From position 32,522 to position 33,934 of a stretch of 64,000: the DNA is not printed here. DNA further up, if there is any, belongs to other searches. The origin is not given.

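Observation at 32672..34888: Two-gene operon: nucleotidyltransferase-like protein plus PRTase-fold protein of unknown function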

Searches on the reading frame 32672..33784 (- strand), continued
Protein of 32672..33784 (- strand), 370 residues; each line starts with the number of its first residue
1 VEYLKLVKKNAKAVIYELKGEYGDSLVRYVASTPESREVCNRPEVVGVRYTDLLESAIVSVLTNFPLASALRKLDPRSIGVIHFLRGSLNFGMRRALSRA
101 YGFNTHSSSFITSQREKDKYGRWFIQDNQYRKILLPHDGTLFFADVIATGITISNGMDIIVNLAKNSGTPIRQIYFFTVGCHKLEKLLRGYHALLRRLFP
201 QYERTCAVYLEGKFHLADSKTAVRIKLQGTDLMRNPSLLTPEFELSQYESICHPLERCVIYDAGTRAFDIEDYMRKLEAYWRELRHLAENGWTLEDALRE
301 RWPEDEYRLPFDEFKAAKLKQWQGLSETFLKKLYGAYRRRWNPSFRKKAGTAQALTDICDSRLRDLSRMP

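Call 77: search_protein_families(library=pfam, proteins=[L015:1713-3308:-, L008:4848-6971:-, L007:10553-12010:+, L007:14070-15989:+, L007:942-1766:+, L008:1632-2834:+, L011:5372-7291:+, L007:16187-16993:+, L007:12243-13916:-, L001:12608-13624:-], max_evalue=0.00001)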
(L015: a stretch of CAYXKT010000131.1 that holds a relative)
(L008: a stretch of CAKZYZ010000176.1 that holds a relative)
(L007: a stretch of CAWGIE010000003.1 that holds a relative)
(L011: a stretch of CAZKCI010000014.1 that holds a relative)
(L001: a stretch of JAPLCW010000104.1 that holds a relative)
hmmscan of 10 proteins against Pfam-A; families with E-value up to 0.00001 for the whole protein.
L015:1713-3308:- (531 aa): 2 families
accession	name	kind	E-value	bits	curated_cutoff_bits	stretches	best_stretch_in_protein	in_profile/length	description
PF13231.12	PMT_2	-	1.1e-13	52.1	26.1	1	101-233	24-154/160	Dolichyl-phosphate-mannose-protein mannosyltransferase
PF02366.24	PMT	-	1.7e-09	38.1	22.7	1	97-205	81-195/245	Dolichyl-phosphate-mannose-protein mannosyltransferase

L008:4848-6971:- (707 aa): 5 families
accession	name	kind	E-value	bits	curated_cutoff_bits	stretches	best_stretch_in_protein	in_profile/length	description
PF00773.25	RNB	-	3e-111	372.3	29.3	1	247-573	1-325/326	RNB domain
PF17876.7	CSD2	-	2e-27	95.5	26.2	1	151-225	1-74/74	Cold shock domain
PF08206.17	OB_RNB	-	1e-25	89.6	24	1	68-120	1-52/58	Ribonuclease B OB domain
PF00575.29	S1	-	3.2e-15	56.7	22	1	620-700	3-71/74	S1 RNA binding domain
PF22896.3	OB_RNR_1st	-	5e-06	27.1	28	0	39-115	20-94/99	Ribonuclease R, OB first domain, N-terminal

L007:10553-12010:+ (486 aa): 1 family
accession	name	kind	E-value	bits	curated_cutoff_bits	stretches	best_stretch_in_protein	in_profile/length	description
PF01841.26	Transglut_core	-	1.8e-16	60.8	23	1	345-443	3-108/108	Transglutaminase-like superfamily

L007:14070-15989:+ (640 aa): 2 families
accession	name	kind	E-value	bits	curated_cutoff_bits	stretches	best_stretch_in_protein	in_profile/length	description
PF13320.12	GH123_cat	-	6.8e-16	59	23.1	1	394-592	133-323/324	Glycoside hydrolase 123, catalytic domain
PF22680.2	Glyco_hydro_123_N_2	-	1.6e-12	47.9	27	1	137-269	14-141/142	Glycoside hydrolase 123 N-terminal domain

L007:942-1766:+ (275 aa): 4 families
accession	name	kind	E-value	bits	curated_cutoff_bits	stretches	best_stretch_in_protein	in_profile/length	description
PF12146.15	Hydrolase_4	-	1.7e-18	67.3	27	1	69-178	2-115/239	Serine aminopeptidase, S33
PF00561.26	Abhydrolase_1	-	2.2e-11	44.3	25.8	1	73-172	2-102/245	alpha/beta hydrolase fold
PF12697.13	Abhydrolase_6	-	1.1e-10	43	26.3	1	74-196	1-117/217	Alpha/beta hydrolase family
PF00326.27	Peptidase_S9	-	3.6e-08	33.6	22.6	1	91-234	7-171/213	Prolyl oligopeptidase family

L008:1632-2834:+ (401 aa): 2 families
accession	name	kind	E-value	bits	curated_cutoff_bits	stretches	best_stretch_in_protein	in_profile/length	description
PF14269.12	Arylsulfotran_2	-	1.6e-28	100.5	27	1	132-370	24-300/301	Arylsulfotransferase (ASST)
PF05935.17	Arylsulfotrans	-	2.2e-14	53.7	24.2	1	151-275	92-213/374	Arylsulfotransferase (ASST)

L011:5372-7291:+ (640 aa): 4 families
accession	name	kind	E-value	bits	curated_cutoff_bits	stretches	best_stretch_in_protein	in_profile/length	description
PF00270.35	DEAD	-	5.3e-27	95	26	1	5-155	2-166/167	DEAD/DEAH box helicase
PF08148.17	DSHCT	-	6.5e-23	81.8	22.7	1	473-633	3-171/172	DSHCT (NUC185) domain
PF04851.21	ResIII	-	7.8e-10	39.3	22.5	1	9-151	10-163/164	Type III restriction enzyme, res subunit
PF22527.2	DEXQc_Suv3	-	5e-06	26.6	27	1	24-136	20-120/154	DEXQ-box helicase domain of Suv3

L007:16187-16993:+ (269 aa): 1 family
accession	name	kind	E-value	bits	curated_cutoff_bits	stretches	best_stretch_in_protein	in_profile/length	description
PF01791.15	DeoC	-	3.4e-65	220.3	23.8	1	23-238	2-229/229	DeoC/LacD family aldolase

L007:12243-13916:- (557 aa): 0 families

L001:12608-13624:- (338 aa): 1 family
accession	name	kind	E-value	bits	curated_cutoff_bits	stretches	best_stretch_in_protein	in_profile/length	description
PF07478.18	Dala_Dala_lig_C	-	9.8e-32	110.6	24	1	126-330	5-202/204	D-ala D-ala ligase C-terminus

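Call 80: search_dna_similar(query=window:32672-33784:-, collection=plasmids, mode=protein, max_evalue=0.001, max_rows=10)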
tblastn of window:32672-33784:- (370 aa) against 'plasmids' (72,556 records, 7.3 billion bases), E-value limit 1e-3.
No match.

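Call 81: search_dna_similar(query=window:32672-33784:-, collection=phages, mode=protein, max_evalue=0.001, max_rows=10)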
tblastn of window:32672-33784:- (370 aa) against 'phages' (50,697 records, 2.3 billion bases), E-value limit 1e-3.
Records with a match: 1; places in all: 1; records where one place covers at least 80% of the query: 0.
Best place of each record, by identity: <60% 1.
By first word of the organism name: Bacteriophage 1.
By host as written in the record: - 1.
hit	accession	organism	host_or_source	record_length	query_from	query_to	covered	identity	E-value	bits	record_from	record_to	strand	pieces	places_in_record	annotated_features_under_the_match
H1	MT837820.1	Bacteriophage sp.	human fecal samples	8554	29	290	71%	26.0%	4e-20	98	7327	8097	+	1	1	record has no annotation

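Call 84: get_annotated_region(hit=H1, flank=8000)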
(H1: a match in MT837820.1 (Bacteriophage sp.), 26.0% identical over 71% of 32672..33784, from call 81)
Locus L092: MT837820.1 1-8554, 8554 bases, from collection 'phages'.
description: UNVERIFIED: Bacteriophage sp. clone scaffold_5868 genomic sequence.
organism: Bacteriophage sp. (NCBI taxid 38018)
taxonomy: Viruses
host: -; source: human fecal samples; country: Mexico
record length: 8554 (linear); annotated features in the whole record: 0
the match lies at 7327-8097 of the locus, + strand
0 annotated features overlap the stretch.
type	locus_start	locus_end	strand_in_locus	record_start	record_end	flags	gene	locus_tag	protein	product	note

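Call 86: search_dna_similar(query=L092:7228-8322:+, collection=plasmids, mode=protein, max_evalue=0.001, max_rows=15)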
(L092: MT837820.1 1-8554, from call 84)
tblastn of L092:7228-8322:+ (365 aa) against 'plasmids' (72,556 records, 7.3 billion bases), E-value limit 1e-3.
No match.

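Call 87: search_dna_similar(query=L092:7228-8322:+, collection=phages, mode=protein, max_evalue=0.001, max_rows=15)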
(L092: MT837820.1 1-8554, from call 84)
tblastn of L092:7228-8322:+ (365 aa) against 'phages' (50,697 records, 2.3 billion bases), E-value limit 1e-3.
Records with a match: 1; places in all: 1; records where one place covers at least 80% of the query: 1.
Best place of each record, by identity: >=99% 1.
By first word of the organism name: Bacteriophage 1.
By host as written in the record: - 1.
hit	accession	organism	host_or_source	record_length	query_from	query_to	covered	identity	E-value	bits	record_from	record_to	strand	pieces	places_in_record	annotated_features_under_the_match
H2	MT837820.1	Bacteriophage sp.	human fecal samples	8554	1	365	100%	100.0%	0e+0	753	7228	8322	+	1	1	record has no annotation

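Call 88: find_homologous_proteins(query=L092:7228-8322:+)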
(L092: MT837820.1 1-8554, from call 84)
Query L092:7228-8322:+ (365 aa): 1517 proteins with E <= 0.001 among 3699 candidates; the best 120 are listed.
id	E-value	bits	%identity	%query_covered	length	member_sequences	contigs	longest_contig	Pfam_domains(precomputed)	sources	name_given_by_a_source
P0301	8.0e-248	840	100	100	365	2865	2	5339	-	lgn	-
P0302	9.1e-246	833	99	100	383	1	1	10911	-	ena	-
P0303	3.9e-245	831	99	100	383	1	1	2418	-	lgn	-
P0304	5.9e-243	824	98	100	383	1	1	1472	-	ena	-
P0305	6.6e-225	764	74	73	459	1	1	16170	-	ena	-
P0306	8.5e-221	751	88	100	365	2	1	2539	-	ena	-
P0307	2.3e-219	746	88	100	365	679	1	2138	-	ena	-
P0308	2.5e-219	746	89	100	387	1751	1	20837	-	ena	-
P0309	3.2e-219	745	88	100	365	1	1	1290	-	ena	-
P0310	4.2e-219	745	87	100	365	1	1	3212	-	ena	-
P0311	2.5e-215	733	87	100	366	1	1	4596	-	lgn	-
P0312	2.7e-214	729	85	100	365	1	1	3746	-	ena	-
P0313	3.3e-212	722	85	100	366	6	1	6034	-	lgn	-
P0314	1.3e-211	720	84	100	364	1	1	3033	-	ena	-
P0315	2.6e-211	719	85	100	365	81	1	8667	-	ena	-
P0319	3.7e-209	712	84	100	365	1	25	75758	-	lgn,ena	-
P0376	3.9e-190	650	75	100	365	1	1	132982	-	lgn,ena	-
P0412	2.4e-181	621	72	100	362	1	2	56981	-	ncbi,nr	ncbi:MAG: phosphoribosyltransferase [Fusicatenibacter sp.]|nr:phosphoribosyltransferase [Fusicatenib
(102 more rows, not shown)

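Call 89: find_encoding_contigs(protein=P0376, flank=8000, max_places=2)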
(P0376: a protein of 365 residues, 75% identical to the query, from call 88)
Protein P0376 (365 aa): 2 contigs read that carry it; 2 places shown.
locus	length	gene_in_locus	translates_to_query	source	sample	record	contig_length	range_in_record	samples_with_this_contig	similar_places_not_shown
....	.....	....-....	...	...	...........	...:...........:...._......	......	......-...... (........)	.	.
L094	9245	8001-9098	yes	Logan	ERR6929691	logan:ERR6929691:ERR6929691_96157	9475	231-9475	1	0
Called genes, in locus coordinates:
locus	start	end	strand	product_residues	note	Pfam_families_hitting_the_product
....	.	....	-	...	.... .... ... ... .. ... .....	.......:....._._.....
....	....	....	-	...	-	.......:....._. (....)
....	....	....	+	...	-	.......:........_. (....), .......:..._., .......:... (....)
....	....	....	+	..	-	-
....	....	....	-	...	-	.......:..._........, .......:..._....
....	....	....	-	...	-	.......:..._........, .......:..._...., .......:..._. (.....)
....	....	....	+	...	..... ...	-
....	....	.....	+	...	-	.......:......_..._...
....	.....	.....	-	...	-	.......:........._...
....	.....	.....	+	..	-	-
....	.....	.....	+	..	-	-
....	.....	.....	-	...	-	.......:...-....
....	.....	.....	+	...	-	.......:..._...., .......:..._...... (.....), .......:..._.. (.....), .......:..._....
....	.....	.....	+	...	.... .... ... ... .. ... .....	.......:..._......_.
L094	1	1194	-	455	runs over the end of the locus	PF01120:Alpha_L_fucos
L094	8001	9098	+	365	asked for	-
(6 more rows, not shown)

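Call 90: find_encoding_contigs(protein=P0412, flank=8000, max_places=2)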
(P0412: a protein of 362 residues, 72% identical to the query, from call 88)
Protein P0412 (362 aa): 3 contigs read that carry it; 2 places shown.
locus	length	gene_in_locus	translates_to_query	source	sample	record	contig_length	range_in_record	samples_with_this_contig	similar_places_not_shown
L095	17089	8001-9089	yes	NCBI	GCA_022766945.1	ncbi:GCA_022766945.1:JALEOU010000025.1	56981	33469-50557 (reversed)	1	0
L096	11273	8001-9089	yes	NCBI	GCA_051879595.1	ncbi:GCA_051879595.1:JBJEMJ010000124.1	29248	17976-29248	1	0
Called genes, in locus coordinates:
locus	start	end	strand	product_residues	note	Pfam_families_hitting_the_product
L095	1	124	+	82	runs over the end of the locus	PF00230:MIP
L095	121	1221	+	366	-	PF02492:cobW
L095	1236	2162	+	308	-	PF02492:cobW, PF07683:CobW_C (weak)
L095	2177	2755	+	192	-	PF18978:DUF5714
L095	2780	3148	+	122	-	PF03551:PadR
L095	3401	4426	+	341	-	PF00356:LacI, PF00532:Peripla_BP_1, PF13407:Peripla_BP_4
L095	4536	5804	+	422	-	PF01208:URO-D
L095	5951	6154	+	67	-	PF13396:PLDc_N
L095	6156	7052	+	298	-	PF00005:ABC_tran, PF13304:AAA_21, PF13732:DrrA1-3_C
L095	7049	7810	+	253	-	PF12679:ABC2_membrane_2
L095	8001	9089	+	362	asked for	-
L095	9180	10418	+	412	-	PF02133:Transp_cyt_pur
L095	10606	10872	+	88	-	-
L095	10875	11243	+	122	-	-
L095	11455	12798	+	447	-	PF01554:MatE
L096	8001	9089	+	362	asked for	-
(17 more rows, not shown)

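Call 91: find_encoding_contigs(protein=P0319, flank=8000, max_places=3)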
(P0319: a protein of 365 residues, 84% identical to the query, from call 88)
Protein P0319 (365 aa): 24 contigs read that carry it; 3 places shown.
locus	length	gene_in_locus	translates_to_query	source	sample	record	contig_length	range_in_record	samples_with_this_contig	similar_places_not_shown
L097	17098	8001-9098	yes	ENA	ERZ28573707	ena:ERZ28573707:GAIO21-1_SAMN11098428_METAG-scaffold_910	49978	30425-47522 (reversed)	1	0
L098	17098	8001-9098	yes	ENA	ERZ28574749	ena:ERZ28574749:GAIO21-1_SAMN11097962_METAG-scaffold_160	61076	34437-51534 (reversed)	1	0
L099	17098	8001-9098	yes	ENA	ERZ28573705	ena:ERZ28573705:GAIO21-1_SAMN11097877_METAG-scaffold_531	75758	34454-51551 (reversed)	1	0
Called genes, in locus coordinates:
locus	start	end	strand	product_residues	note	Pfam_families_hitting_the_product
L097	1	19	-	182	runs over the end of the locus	PF00545:Ribonuclease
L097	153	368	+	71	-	-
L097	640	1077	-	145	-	PF00293:NUDIX, PF14815:NUDIX_4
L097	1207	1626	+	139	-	PF13601:HTH_34 (faint), PF01047:MarR, PF13463:HTH_27, PF22381:Staph_reg_Sar_Rot (weak), PF12802:MarR_2 (weak), PF13412:HTH_24 (weak)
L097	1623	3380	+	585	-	PF00664:ABC_membrane, PF00005:ABC_tran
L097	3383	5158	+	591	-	PF00664:ABC_membrane, PF00005:ABC_tran, PF02463:SMC_N (faint)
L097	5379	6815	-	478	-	PF01842:ACT (faint), PF00753:Lactamase_B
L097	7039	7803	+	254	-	-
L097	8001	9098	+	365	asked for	-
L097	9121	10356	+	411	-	PF02133:Transp_cyt_pur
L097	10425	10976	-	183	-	PF04073:tRNA_edit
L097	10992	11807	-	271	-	PF04909:Amidohydro_2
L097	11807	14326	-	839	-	PF01261:AP_endonuc_2, PF00501:AMP-binding, PF13193:AMP-binding_C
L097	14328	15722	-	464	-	PF00682:HMGL-like, PF08502:LeuA_dimer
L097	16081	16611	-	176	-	PF01558:POR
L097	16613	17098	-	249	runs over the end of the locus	PF02775:TPP_enzyme_C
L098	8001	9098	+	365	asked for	-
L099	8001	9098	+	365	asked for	-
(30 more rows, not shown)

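Call 92: search_solved_structures(query=L097:9121-10353:+, max_evalue=0.001)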
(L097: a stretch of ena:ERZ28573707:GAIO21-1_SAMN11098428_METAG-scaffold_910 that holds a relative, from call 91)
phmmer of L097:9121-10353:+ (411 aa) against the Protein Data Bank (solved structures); distinct sequences matched with E-value up to 0.001: 1.
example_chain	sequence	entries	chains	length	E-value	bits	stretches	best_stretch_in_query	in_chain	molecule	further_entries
7qoa_A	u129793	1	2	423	1.1e-99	337.3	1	8-404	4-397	Cytosine permease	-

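Call 103: find_related_loci(query=A7, collection=metagenome_contigs, flank=5000)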
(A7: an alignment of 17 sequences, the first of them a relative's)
Query A7 (365 aa) in metagenome_contigs; peptide patterns used: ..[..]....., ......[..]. (x = any residue, [..] = any of these).
600 stretches matched a pattern (row limit reached: there are more); 513 encode a relative of the query (tblastn E <= 1e-3); the best 80 are kept; 80 distinct loci.
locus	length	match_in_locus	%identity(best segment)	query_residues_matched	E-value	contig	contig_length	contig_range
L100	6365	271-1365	100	1-365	0e+0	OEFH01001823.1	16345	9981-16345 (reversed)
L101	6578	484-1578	100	1-365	0e+0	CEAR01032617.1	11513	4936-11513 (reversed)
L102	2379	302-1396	100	1-365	0e+0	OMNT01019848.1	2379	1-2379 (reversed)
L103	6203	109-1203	100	1-365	0e+0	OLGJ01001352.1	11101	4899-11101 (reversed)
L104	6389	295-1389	100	1-365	0e+0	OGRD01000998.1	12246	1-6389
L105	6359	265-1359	100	1-365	0e+0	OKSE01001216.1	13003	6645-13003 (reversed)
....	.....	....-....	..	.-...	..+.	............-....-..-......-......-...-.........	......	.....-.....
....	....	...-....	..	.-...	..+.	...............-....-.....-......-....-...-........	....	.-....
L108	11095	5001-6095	99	1-365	0e+0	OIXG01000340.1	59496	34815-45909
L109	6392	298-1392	99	1-365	0e+0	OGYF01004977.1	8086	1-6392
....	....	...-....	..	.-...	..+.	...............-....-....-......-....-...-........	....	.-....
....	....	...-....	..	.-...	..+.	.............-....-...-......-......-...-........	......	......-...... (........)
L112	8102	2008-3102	99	1-365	0e+0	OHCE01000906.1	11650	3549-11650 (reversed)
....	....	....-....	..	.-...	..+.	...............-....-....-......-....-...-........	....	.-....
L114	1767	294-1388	99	1-365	0e+0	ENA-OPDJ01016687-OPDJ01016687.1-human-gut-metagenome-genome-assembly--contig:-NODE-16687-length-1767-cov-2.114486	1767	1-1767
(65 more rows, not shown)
